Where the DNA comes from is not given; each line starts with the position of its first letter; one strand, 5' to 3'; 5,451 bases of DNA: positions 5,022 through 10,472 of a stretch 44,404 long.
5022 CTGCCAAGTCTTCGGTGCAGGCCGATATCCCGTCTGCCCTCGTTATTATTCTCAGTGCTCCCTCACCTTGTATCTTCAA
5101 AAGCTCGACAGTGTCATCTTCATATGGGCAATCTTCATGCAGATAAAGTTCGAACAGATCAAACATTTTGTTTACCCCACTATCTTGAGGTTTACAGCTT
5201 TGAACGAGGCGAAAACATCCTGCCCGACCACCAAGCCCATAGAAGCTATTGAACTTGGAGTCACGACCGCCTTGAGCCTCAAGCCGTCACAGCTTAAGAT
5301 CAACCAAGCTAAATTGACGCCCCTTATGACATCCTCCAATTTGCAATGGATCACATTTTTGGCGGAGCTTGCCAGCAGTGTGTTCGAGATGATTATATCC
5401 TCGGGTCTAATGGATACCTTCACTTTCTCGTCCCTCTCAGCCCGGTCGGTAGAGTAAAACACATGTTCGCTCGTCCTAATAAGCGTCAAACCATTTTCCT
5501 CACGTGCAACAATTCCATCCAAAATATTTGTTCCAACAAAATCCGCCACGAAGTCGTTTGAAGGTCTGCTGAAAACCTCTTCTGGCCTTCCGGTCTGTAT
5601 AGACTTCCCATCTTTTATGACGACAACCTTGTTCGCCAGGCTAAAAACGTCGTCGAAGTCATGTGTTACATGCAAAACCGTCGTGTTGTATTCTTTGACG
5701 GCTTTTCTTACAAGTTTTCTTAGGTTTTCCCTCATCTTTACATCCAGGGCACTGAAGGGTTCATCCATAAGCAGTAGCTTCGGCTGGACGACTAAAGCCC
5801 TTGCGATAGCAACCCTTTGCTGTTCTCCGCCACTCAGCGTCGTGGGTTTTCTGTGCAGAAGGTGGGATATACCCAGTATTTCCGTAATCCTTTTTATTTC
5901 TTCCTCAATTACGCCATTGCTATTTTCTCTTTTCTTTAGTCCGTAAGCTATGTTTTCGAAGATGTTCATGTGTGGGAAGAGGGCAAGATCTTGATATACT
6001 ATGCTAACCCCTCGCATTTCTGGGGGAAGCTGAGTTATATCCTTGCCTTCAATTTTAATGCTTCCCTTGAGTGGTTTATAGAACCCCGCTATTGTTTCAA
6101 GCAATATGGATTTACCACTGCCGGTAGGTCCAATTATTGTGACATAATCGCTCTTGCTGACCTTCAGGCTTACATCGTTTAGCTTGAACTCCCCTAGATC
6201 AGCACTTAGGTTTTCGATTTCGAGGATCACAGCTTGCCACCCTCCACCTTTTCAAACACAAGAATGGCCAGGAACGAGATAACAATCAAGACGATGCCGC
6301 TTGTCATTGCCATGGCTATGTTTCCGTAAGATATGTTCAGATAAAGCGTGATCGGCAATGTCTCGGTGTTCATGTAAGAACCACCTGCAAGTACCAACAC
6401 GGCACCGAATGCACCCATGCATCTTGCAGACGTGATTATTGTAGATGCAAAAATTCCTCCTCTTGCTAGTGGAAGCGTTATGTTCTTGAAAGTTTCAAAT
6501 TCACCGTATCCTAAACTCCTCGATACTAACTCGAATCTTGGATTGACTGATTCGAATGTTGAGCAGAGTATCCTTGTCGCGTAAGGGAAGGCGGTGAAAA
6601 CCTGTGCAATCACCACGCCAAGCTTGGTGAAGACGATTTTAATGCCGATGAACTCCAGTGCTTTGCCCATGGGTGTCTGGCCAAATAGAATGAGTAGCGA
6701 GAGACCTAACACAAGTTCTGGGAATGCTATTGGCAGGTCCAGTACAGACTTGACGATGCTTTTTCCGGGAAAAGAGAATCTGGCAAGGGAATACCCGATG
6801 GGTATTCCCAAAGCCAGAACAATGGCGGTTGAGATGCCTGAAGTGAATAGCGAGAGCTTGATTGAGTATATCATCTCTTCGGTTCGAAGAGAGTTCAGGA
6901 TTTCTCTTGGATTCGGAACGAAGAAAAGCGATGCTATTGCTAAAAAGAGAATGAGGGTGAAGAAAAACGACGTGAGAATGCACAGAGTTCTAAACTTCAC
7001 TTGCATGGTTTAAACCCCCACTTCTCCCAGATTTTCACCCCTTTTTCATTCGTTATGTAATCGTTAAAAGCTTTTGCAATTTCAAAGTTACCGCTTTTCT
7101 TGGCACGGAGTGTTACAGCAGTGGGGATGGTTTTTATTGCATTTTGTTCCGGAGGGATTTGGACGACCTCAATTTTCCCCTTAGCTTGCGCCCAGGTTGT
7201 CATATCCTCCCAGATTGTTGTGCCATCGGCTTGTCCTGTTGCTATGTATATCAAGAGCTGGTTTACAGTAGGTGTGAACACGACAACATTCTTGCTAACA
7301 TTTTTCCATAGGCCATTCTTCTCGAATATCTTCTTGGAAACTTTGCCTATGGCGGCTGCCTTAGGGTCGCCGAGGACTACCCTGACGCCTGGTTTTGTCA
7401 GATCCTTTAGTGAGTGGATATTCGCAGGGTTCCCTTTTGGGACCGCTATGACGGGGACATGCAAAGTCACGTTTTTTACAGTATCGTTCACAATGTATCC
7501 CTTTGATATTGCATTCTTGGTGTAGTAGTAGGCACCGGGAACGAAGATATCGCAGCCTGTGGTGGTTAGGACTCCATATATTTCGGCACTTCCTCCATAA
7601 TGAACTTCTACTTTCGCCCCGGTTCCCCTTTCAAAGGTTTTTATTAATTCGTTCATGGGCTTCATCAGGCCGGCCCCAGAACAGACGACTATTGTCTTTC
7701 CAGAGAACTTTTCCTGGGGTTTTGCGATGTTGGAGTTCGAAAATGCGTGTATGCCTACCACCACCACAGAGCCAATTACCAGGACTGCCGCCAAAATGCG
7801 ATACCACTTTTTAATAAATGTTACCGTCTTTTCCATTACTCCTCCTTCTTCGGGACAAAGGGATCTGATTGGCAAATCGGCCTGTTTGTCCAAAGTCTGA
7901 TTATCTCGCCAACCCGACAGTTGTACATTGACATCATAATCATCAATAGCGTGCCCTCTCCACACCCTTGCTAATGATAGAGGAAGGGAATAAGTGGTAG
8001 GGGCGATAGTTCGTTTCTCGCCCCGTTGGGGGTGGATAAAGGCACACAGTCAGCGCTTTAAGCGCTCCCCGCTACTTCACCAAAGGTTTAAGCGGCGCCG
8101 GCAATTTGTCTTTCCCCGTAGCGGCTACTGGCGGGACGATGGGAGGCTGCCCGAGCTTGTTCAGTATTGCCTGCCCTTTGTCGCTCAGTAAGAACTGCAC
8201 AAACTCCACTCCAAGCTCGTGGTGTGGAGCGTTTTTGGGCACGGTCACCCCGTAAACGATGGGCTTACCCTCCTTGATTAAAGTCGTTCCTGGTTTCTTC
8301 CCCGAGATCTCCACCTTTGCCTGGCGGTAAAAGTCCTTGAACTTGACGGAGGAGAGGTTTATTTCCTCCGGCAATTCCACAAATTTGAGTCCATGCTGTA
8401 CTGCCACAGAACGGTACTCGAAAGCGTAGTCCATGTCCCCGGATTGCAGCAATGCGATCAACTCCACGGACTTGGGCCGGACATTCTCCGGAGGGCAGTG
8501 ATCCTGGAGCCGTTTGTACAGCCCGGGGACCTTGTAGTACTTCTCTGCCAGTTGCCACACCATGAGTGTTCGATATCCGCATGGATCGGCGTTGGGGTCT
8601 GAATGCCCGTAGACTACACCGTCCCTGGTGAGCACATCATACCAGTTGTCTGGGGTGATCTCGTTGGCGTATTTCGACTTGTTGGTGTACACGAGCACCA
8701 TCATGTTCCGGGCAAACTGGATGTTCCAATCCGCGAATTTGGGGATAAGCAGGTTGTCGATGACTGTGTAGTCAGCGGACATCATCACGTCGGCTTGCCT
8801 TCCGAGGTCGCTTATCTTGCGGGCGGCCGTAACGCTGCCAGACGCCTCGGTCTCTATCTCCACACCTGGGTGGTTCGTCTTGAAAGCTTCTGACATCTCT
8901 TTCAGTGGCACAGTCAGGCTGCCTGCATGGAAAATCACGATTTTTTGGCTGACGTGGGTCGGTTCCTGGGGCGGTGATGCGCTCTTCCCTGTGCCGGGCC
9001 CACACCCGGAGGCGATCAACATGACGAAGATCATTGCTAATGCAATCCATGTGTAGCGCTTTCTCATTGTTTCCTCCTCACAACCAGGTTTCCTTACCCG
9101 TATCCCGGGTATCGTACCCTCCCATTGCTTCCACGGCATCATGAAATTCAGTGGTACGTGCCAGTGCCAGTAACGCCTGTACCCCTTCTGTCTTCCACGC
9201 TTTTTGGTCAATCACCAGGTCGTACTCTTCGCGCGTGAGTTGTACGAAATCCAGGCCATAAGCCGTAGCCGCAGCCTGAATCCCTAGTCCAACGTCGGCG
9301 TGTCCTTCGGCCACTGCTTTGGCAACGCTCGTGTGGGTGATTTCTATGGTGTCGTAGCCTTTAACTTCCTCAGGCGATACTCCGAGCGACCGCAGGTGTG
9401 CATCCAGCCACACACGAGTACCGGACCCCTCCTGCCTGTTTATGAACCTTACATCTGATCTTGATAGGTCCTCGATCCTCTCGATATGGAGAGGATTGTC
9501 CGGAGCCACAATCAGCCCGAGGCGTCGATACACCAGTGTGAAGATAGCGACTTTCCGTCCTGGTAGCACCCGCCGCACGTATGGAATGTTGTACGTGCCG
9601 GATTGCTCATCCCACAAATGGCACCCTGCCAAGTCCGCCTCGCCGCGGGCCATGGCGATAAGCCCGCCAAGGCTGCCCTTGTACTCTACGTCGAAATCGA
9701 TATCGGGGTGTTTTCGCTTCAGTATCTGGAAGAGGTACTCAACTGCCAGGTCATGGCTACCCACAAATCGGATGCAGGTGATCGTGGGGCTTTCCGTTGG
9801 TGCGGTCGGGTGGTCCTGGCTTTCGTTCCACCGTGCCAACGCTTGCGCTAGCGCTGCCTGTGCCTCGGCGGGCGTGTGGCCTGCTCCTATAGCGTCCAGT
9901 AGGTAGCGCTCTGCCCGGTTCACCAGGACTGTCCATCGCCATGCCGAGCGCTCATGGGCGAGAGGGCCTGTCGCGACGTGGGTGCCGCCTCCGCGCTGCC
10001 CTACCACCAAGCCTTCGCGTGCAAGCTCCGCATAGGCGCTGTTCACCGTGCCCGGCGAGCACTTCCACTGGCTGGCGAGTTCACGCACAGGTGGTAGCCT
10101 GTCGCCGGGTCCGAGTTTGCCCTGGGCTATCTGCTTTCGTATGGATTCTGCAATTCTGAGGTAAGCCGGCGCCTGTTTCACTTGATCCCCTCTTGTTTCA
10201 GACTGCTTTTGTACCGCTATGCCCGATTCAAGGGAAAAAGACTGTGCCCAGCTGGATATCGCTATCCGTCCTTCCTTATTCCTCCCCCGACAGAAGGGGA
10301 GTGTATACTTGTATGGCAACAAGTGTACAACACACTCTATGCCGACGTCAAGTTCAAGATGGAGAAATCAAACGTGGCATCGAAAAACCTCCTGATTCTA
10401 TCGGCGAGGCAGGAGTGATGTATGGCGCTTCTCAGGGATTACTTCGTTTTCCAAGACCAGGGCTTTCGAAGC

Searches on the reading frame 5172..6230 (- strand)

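Call 64: search_protein_families(library=pfam, proteins=[window:5172-6230:-], max_evalue=0.00001)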
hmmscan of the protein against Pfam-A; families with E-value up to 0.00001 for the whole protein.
window:5172-6230:- (352 aa): 4 families
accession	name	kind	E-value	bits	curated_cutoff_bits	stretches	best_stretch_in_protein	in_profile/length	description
PF00005.33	ABC_tran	-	6.4e-36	124.4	25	1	17-159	1-136/137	ABC transporter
PF03459.23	TOBE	-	8e-08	32.8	22.3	1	288-349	1-63/64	TOBE domain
PF13304.12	AAA_21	-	4.5e-07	30.7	27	0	130-191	236-299/304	AAA domain, putative AbiEii toxin, Type IV TA system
PF02463.25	SMC_N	-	5.9e-07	29.6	40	0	27-203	24-209/220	RecF/RecN/SMC N terminal domain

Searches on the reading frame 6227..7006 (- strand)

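Call 64: search_protein_families(library=pfam, proteins=[window:6227-7006:-], max_evalue=0.00001)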
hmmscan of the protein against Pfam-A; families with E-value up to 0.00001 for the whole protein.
window:6227-7006:- (259 aa): 1 family
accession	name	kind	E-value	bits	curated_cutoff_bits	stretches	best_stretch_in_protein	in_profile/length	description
PF00528.27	BPD_transp_1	-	1e-18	68.2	26.4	1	67-250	1-174/184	Binding-protein-dependent transport system inner membrane component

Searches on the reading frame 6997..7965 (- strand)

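Call 64: search_protein_families(library=pfam, proteins=[window:6997-7965:-], max_evalue=0.00001)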
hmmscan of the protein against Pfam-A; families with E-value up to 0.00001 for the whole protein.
window:6997-7965:- (322 aa): 1 family
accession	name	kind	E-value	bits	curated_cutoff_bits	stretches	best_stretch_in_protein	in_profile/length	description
PF13531.11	SBP_bac_11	-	3.8e-60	203.9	25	1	92-319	1-227/227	Bacterial extracellular solute-binding protein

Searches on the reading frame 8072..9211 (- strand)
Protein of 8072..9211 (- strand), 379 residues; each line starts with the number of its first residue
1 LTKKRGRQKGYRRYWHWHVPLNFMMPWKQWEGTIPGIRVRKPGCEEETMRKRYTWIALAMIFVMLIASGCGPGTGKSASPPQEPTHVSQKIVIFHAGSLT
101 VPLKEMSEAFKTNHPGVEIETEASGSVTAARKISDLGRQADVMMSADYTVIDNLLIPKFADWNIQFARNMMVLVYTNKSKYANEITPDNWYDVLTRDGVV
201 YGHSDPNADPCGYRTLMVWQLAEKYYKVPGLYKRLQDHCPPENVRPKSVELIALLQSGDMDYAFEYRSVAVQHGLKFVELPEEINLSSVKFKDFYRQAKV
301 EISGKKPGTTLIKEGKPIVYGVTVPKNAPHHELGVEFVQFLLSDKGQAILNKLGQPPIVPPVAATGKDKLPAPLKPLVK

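Call 64: search_protein_families(library=pfam, proteins=[window:8072-9211:-], max_evalue=0.00001)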
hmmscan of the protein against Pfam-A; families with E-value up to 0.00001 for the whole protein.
window:8072-9211:- (379 aa): 2 families
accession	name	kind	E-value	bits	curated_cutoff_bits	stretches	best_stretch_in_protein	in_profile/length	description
PF13531.11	SBP_bac_11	-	1e-40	140.3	25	1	91-354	1-225/227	Bacterial extracellular solute-binding protein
PF01547.30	SBP_bac_1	-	1.4e-19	71.6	26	1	97-348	2-307/307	Bacterial extracellular solute-binding protein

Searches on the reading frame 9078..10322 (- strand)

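Call 11: search_protein_families(library=pfam, proteins=[window:9078-10322:-])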
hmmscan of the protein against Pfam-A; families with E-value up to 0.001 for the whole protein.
window:9078-10322:- (414 aa): 5 families
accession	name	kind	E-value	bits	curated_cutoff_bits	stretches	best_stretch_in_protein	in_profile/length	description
PF12727.12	PBP_like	-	1.5e-71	240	27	1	201-388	4-192/193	PBP superfamily domain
PF00392.27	GntR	-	1.3e-17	63.6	27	1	54-116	2-64/64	Bacterial regulatory proteins, gntR family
PF03466.25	LysR_substrate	-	7.3e-08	32.5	28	1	198-320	25-133/209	LysR substrate binding domain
PF12974.12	Phosphonate-bd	-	1.8e-06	28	27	1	270-355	89-170/242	ABC transporter, phosphonate, periplasmic substrate-binding protein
PF13531.11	SBP_bac_11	-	6e-06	26.6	25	1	259-396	72-220/227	Bacterial extracellular solute-binding protein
